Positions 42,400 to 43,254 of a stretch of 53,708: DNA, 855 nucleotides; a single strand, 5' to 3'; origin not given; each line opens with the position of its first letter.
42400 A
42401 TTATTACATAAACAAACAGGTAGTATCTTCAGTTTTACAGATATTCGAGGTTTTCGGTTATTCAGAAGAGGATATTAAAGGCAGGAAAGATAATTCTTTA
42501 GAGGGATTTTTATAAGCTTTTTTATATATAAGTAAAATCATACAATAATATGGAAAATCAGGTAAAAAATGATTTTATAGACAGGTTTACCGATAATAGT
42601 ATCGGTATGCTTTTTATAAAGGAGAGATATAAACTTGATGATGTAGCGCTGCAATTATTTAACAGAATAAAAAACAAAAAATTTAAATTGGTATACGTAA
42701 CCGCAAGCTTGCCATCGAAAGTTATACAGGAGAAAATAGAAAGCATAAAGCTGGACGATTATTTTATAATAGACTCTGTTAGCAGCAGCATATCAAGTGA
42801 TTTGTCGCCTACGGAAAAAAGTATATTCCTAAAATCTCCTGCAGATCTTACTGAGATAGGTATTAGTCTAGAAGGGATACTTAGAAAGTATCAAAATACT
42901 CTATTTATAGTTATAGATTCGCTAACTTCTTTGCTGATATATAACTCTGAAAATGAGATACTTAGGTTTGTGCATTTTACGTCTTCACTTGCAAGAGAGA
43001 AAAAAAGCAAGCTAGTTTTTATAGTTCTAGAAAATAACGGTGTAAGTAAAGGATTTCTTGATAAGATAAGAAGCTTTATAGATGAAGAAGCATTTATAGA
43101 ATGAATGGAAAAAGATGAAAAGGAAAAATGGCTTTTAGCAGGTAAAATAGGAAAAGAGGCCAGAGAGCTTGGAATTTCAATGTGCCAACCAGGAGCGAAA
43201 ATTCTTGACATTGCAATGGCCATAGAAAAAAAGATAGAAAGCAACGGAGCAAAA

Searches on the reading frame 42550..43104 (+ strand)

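Call 7: search_protein_families(library=pfam, proteins=[window:42550-43104:+], max_evalue=0.001)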
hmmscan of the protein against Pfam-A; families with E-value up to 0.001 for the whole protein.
window:42550-43104:+ (184 aa): 4 families
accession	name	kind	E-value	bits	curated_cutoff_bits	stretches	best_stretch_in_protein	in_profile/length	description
PF05763.18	DUF835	-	1.1e-05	25.6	33.1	1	31-159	6-119/136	Protein of unknown function (DUF835)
PF24336.1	DUF7504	-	1.2e-05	26.3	27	1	73-151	61-149/179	Family of unknown function (DUF7504)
PF06745.19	ATPase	-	0.00037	20.4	26.6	1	37-141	41-143/231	KaiC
PF23365.1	DUF7090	-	0.00095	19.4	27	0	49-159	47-159/192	Family of unknown function (DUF7090)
